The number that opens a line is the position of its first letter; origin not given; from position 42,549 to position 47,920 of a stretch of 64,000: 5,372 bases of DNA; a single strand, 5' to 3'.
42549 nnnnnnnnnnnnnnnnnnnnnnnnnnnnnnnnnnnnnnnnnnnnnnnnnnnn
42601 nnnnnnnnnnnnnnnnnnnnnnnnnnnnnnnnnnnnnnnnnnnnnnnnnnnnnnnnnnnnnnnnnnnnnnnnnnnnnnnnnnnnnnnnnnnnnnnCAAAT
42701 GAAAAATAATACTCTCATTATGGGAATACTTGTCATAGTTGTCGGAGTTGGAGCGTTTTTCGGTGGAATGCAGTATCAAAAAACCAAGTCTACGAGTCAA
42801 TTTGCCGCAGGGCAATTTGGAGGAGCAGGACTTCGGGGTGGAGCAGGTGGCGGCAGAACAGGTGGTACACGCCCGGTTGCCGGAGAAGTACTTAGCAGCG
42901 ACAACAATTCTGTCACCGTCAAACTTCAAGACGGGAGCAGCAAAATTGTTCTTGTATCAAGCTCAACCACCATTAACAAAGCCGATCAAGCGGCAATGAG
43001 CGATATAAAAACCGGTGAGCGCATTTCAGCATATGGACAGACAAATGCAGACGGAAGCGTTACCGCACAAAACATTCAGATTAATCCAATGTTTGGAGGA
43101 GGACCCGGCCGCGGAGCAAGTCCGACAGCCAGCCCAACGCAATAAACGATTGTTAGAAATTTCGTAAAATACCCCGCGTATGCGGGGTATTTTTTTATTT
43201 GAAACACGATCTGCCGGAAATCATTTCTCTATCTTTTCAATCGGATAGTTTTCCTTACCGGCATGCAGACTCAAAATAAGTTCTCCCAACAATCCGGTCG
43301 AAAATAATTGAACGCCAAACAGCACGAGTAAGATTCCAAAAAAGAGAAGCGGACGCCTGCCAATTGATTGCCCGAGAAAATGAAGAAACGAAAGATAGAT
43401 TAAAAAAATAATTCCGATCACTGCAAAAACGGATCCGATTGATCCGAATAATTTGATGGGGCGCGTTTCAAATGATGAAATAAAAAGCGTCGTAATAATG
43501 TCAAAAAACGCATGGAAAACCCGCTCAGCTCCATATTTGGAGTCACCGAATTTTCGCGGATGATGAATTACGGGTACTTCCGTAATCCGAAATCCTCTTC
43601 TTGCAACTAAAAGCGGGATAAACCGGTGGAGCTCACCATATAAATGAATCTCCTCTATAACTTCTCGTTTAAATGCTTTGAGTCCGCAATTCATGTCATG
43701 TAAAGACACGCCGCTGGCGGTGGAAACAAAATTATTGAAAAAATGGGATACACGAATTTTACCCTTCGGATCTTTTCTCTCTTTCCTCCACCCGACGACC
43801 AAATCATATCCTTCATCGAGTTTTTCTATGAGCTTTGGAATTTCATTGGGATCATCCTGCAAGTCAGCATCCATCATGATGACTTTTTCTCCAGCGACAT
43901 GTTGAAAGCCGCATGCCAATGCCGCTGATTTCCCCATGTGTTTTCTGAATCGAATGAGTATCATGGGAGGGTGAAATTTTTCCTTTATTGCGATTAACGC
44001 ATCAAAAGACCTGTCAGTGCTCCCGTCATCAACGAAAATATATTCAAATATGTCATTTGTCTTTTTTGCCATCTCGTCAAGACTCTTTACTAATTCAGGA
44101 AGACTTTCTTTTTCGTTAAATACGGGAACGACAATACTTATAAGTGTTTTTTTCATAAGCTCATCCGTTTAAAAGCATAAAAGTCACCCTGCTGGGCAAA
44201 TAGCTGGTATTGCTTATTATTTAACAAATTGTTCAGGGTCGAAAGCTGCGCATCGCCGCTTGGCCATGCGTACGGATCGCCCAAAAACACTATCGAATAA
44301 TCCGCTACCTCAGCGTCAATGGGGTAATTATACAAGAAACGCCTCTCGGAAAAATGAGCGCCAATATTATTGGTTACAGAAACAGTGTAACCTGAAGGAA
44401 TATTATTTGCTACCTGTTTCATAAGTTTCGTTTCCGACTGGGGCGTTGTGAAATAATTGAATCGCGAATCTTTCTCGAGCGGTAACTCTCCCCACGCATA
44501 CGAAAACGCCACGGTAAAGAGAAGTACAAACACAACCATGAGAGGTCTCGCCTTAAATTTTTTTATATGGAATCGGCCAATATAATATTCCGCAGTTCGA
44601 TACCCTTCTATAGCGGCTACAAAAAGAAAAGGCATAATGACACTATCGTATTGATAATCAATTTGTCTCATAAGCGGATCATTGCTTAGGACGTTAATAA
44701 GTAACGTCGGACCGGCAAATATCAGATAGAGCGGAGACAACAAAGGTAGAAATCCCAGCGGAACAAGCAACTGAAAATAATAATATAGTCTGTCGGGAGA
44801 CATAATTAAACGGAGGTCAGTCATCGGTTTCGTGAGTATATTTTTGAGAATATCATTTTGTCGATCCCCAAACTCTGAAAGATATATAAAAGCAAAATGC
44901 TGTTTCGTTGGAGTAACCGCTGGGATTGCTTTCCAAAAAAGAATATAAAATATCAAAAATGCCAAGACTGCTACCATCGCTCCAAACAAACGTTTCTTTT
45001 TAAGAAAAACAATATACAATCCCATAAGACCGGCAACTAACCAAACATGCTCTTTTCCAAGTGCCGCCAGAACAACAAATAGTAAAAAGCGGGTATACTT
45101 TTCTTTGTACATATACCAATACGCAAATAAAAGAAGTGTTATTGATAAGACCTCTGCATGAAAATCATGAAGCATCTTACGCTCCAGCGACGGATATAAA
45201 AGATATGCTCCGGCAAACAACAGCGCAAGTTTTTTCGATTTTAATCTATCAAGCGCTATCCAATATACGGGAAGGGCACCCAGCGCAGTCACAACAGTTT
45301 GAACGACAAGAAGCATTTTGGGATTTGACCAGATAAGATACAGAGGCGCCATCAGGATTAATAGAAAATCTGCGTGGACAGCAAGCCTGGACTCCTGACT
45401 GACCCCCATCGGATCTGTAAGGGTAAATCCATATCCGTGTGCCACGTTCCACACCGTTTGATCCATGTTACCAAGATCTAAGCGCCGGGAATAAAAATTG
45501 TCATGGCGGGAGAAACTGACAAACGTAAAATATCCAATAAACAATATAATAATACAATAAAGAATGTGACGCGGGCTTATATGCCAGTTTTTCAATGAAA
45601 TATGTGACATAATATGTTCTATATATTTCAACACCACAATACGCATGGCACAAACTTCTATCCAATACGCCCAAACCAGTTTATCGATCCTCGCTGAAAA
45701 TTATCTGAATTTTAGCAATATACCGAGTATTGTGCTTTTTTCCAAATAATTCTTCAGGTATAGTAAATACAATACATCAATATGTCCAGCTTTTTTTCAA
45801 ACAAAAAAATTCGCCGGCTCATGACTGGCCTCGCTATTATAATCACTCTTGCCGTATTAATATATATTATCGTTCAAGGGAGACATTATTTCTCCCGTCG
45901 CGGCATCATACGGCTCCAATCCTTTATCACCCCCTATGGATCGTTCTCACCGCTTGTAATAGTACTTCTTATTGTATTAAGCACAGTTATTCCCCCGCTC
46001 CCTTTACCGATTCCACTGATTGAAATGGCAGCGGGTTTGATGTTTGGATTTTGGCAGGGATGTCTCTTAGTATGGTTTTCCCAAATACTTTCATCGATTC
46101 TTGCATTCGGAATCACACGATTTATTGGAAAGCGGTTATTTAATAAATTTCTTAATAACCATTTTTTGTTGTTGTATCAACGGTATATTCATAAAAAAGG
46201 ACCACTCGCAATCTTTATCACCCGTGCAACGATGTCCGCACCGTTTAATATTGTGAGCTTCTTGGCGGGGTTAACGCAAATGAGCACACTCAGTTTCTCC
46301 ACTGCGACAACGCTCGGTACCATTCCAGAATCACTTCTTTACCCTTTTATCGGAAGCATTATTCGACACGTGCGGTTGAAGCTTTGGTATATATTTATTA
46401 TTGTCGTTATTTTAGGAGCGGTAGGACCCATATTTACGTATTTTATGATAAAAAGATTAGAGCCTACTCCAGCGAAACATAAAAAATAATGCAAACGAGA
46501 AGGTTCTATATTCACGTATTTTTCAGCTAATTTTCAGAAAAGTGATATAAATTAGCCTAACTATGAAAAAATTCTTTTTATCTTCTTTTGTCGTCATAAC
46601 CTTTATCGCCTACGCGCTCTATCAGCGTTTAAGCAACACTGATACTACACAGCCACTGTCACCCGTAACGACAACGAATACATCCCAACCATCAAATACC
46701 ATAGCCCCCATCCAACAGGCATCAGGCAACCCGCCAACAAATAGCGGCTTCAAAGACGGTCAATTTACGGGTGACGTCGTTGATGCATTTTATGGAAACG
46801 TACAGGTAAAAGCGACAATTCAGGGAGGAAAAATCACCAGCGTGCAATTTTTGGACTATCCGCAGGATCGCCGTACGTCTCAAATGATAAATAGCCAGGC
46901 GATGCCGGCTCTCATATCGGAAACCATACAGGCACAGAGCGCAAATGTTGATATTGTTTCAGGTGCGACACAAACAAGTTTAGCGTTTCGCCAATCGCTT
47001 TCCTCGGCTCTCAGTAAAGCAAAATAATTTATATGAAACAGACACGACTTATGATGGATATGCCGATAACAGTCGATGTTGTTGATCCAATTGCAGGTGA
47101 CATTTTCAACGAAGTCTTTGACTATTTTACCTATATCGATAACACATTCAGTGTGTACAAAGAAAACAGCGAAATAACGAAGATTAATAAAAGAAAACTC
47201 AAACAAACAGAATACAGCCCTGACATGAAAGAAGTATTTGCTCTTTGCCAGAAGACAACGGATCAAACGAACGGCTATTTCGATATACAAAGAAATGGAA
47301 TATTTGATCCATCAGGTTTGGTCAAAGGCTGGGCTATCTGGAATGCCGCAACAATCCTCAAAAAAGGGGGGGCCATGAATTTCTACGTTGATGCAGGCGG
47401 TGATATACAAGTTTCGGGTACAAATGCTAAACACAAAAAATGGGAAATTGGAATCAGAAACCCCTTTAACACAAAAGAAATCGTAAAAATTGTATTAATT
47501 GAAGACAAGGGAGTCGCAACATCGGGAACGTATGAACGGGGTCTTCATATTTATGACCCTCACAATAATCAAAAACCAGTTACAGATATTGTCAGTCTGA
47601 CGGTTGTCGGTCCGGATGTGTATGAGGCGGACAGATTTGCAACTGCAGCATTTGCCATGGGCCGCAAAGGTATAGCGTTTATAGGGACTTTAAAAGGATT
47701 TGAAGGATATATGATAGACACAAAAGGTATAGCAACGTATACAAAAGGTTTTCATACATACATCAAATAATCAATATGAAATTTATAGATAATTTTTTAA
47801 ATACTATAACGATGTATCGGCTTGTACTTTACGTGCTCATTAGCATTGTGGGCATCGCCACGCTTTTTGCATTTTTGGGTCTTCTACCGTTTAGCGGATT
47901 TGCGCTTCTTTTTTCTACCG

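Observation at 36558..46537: Four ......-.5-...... direct-repeat sites define a candidate regulon of the local OmpR-type two-component system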

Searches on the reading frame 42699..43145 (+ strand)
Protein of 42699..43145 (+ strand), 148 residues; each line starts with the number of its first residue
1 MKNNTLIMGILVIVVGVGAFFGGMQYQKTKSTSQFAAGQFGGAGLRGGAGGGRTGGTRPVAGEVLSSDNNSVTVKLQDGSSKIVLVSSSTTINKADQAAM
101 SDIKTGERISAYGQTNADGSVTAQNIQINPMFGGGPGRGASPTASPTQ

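Call 8: search_protein_families(library=pfam, proteins=[window:42699-43145:+])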
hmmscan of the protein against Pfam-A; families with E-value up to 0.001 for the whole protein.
window:42699-43145:+ (148 aa): 1 family
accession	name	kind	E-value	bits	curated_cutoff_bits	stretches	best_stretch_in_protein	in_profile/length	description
PF18914.6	DUF5666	-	1.6e-05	25.6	27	1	62-126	2-59/60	Domain of unknown function (DUF5666)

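Call 29: search_protein_families(library=ncbifam, proteins=[window:42699-43145:+], max_evalue=0.00001)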
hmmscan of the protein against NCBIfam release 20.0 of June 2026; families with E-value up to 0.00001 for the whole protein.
window:42699-43145:+ (148 aa): 0 families

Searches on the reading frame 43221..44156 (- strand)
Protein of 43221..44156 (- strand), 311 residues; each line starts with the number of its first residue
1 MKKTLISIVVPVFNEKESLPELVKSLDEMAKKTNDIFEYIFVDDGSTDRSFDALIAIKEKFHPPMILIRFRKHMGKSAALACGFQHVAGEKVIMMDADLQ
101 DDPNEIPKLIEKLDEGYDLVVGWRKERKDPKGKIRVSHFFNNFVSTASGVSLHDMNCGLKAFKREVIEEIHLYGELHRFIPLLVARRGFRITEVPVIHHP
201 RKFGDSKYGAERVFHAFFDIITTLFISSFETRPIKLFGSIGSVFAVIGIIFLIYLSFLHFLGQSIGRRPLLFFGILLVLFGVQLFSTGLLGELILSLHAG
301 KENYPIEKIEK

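Call 8: search_protein_families(library=pfam, proteins=[window:43221-44156:-])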
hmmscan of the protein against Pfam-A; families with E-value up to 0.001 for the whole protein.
window:43221-44156:- (311 aa): 2 families
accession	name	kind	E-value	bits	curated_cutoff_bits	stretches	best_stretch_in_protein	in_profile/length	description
PF00535.33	Glycos_transf_2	-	2.3e-31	109.4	23.3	1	7-170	1-167/168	Glycosyl transferase family 2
PF10111.15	Glyco_tranf_2_2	-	0.0003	20.8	27.3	1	7-103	1-96/276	Glycosyltransferase like family 2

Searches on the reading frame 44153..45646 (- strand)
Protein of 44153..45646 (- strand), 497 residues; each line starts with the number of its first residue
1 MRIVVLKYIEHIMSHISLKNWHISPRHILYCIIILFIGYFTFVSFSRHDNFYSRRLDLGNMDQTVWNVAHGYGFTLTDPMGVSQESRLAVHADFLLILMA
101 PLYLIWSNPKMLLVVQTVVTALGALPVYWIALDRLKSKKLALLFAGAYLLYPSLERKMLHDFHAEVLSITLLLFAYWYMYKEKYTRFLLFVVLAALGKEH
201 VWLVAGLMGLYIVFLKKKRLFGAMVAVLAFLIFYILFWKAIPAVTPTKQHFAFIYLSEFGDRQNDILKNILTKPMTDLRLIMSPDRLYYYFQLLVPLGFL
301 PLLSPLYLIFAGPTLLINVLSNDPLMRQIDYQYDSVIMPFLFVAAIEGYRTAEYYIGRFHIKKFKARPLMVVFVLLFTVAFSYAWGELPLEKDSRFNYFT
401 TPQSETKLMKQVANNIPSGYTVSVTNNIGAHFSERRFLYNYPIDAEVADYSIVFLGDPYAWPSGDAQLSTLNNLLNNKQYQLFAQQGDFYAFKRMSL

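Call 8: search_protein_families(library=pfam, proteins=[window:44153-45646:-])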
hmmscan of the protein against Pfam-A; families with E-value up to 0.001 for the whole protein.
window:44153-45646:- (497 aa): 1 family
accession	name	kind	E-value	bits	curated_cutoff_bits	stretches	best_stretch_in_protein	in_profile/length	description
PF09852.15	DUF2079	-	7.7e-62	210.3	28.2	1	47-485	1-453/459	Predicted membrane protein (DUF2079)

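Call 78: find_homologous_proteins(query=window:44153-45646:-, max_evalue=1e-30)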
Query window:44153-45646:- (497 aa): 278 proteins with E <= 1e-30 among 8000 candidates; the best 120 are listed.
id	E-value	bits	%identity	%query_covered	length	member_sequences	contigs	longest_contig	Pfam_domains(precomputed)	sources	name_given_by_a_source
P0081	0.0e+0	1091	100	98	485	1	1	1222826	PF09852.16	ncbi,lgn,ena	-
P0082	9.2e-207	706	66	98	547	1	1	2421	PF09852.16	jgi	jgi:uncharacterized membrane protein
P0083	3.2e-195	668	64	93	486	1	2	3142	PF09852.16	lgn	-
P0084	6.7e-191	654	61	97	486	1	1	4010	PF09852.16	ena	-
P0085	6.9e-190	650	61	97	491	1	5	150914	PF09852.16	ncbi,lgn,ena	-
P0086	7.7e-190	650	62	95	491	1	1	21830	PF09852.16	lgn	-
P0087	1.0e-189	650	60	97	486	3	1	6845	PF09852.16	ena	-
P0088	3.0e-189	648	62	95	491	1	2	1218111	PF09852.16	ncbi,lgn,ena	-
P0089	6.6e-188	644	61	96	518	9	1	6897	PF09852.16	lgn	-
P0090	1.1e-186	640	61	95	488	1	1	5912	PF09852.16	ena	-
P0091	5.1e-185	634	60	96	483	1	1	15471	PF09852.16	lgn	-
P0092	2.9e-184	632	60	96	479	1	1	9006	PF09852.16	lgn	-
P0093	7.8e-184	630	61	95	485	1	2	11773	PF09852.16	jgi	-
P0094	6.4e-181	621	57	98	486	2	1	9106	PF09852.16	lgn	-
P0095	6.2e-180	617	59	95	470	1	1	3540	PF09852.16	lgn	-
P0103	2.1e-175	602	58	92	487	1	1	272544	PF09852.16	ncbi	ncbi:MAG: DUF2079 domain-containing protein [Candidatus Gottesmanbacteria bacterium]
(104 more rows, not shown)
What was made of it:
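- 43221..45646 (-): Target operon: DUF2079 membrane protein (44153-45646; the public annotation starts at 45610) and GT2 glycosyltransferase (43221-44156). Call 78: P0081 is 100% identical and 485 aa long.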

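Call 79: find_encoding_contigs(protein=P0088, flank=10000, max_places=1)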
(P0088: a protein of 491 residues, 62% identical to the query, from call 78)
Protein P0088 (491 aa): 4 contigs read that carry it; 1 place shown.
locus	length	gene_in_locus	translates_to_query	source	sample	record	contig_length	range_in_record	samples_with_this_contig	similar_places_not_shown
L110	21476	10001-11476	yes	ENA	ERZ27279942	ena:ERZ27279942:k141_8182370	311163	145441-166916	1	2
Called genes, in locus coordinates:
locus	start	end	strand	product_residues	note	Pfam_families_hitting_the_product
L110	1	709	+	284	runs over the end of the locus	PF16289:PIN_12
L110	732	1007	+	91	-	-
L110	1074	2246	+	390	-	PF05970:PIF1 (weak), PF13604:AAA_30, PF13245:AAA_19, PF01443:Viral_helicase1 (faint), PF18335:SH3_13 (weak), PF13538:UvrD_C_2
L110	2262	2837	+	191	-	PF03193:RsgA_GTPase (weak), PF00350:Dynamin_N (faint), PF01926:MMR_HSR1, PF02421:FeoB_N, PF00009:GTP_EFTU (weak)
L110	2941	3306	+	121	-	PF13473:Cupredoxin_1, PF00127:Copper-bind (weak)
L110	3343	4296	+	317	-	PF01636:APH (weak)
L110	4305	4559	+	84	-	PF01541:GIY-YIG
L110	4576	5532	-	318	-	PF01828:Peptidase_A4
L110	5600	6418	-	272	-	PF02906:Fe_hyd_lg_C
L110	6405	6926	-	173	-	-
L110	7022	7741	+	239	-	PF09335:VTT_dom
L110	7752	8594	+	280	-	PF03239:FTR1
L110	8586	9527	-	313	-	PF08240:ADH_N, PF00107:ADH_zinc_N, PF13602:ADH_zinc_N_2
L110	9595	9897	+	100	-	PF01638:HxlR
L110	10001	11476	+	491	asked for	PF09852:DUF2079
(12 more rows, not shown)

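Call 80: find_encoding_contigs(protein=P0085, flank=10000, max_places=1)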
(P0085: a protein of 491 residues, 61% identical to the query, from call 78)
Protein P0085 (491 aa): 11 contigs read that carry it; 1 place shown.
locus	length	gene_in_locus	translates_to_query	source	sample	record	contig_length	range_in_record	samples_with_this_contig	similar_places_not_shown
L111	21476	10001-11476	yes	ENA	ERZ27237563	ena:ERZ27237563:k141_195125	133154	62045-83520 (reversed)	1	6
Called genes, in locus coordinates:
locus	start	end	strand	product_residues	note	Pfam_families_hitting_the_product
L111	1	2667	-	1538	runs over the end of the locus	PF00580:UvrD-helicase (faint), PF13086:AAA_11, PF13245:AAA_19 (weak), PF13604:AAA_30 (weak), PF13086:AAA_11, PF13087:AAA_12, PF18741:MTES_1575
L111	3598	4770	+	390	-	PF05970:PIF1, PF13604:AAA_30, PF00580:UvrD-helicase (weak), PF13245:AAA_19, PF01443:Viral_helicase1 (faint), PF18335:SH3_13 (weak), PF13538:UvrD_C_2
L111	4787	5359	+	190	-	PF03193:RsgA_GTPase (faint), PF00350:Dynamin_N (faint), PF01926:MMR_HSR1, PF02421:FeoB_N, PF00009:GTP_EFTU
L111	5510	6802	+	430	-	PF05977:MFS_3, PF07690:MFS_1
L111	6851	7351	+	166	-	PF09900:DUF2127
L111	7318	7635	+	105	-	PF01541:GIY-YIG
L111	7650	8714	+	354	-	PF03824:NicO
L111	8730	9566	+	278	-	PF03239:FTR1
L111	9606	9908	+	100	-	PF01638:HxlR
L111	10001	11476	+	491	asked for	PF09852:DUF2079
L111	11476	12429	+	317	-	PF00535:Glycos_transf_2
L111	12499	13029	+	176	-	PF04205:FMN_bind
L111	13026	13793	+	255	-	PF02424:ApbE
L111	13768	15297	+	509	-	PF03116:NQR2_RnfD_RnfE (weak), PF00175:NAD_binding_1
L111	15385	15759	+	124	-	PF02311:AraC_binding (weak), PF07883:Cupin_2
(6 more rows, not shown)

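Call 81: find_encoding_contigs(protein=P0086, flank=10000, max_places=1)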
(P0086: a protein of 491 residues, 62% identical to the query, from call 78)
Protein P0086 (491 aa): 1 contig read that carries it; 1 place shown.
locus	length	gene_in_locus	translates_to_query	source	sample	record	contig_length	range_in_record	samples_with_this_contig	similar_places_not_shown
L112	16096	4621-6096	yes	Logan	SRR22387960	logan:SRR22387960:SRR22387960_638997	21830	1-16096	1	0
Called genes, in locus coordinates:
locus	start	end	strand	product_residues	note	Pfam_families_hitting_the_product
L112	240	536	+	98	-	-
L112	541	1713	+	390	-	PF05970:PIF1, PF13604:AAA_30, PF00580:UvrD-helicase (weak), PF13245:AAA_19, PF01443:Viral_helicase1 (faint), PF18335:SH3_13 (weak), PF13538:UvrD_C_2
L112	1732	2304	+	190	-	PF03193:RsgA_GTPase (faint), PF00350:Dynamin_N (faint), PF01926:MMR_HSR1, PF02421:FeoB_N, PF00009:GTP_EFTU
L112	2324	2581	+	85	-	PF01541:GIY-YIG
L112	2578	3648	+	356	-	PF03824:NicO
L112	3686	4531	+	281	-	PF03239:FTR1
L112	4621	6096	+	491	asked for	PF09852:DUF2079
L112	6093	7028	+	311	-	PF00535:Glycos_transf_2, PF13641:Glyco_tranf_2_3 (faint)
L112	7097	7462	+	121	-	PF07883:Cupin_2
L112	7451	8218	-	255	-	PF05175:MTS (weak), PF13489:Methyltransf_23, PF13847:Methyltransf_31 (weak), PF08241:Methyltransf_11, PF08242:Methyltransf_12, PF13649:Methyltransf_25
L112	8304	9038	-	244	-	PF18914:DUF5666 (weak), PF13473:Cupredoxin_1, PF00127:Copper-bind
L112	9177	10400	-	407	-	PF12704:MacB_PCD, PF02687:FtsX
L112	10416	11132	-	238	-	PF00005:ABC_tran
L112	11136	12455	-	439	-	PF25917:BSH_RND, PF25919:BSH_CusB (weak), PF25990:Beta-barrel_YknX (faint), PF25967:RND-MFP_C, PF25975:CzcB_C, PF25989:YknX_C (weak)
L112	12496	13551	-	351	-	PF00512:HisKA, PF14501:HATPase_c_5 (faint), PF02518:HATPase_c, PF13589:HATPase_c_3 (weak)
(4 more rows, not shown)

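Call 82: find_encoding_contigs(protein=P0103, flank=10000, max_places=1)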
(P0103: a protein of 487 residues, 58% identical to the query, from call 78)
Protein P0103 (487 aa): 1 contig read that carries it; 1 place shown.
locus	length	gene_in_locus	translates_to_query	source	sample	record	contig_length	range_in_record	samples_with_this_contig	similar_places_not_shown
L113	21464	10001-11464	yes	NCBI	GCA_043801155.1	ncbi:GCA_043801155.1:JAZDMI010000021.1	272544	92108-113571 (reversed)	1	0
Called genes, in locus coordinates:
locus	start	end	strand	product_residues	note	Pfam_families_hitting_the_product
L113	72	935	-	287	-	PF00892:EamA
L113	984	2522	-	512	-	PF13541:ChlI, PF07728:AAA_5 (faint), PF01078:Mg_chelatase, PF00493:MCM (weak), PF13335:Mg_chelatase_C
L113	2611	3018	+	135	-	-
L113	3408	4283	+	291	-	PF13489:Methyltransf_23 (faint), PF13847:Methyltransf_31, PF08241:Methyltransf_11, PF08242:Methyltransf_12, PF13649:Methyltransf_25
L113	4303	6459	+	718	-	PF16927:HisKA_7TM, PF13185:GAF_2 (weak), PF00512:HisKA, PF02518:HATPase_c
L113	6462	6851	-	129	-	PF00072:Response_reg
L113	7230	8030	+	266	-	-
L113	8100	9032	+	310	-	PF06691:DUF1189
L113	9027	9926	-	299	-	PF13489:Methyltransf_23, PF13847:Methyltransf_31, PF08241:Methyltransf_11, PF08242:Methyltransf_12, PF13649:Methyltransf_25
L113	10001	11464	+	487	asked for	PF09852:DUF2079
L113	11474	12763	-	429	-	PF18914:DUF5666 (faint)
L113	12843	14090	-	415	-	PF00817:IMS, PF11799:IMS_C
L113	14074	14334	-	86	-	-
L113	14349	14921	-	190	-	PF00717:Peptidase_S24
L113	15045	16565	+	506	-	PF03116:NQR2_RnfD_RnfE (weak), PF00175:NAD_binding_1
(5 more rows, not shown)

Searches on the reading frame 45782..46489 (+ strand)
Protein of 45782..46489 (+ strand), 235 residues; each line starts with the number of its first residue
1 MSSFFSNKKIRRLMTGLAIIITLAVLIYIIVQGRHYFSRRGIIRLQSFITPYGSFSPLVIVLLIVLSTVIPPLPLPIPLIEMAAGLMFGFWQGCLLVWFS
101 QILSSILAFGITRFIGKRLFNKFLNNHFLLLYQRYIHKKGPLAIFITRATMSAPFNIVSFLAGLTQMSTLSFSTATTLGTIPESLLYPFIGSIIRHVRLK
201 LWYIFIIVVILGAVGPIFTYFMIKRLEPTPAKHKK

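Call 8: search_protein_families(library=pfam, proteins=[window:45782-46489:+])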
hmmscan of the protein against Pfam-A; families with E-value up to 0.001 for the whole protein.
window:45782-46489:+ (235 aa): 1 family
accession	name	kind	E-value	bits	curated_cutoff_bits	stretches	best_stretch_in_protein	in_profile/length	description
PF09335.16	VTT_dom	-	3.9e-21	76.2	33.9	1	76-192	2-122/123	VTT domain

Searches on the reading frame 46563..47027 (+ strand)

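Call 9: search_protein_families(library=pfam, proteins=[window:46563-47027:+])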
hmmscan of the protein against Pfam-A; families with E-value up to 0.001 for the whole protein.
window:46563-47027:+ (154 aa): 1 family
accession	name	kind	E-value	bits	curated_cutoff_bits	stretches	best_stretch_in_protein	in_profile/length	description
PF04205.19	FMN_bind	-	8.4e-09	36.4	22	1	77-150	3-76/77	FMN-binding domain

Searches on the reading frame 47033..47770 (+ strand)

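Call 9: search_protein_families(library=pfam, proteins=[window:47033-47770:+])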
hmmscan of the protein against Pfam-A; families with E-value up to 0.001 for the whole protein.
window:47033-47770:+ (245 aa): 1 family
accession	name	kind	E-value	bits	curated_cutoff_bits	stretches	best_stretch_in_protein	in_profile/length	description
PF02424.20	ApbE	-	1e-41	143.7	25.6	2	91-220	126-258/266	ApbE family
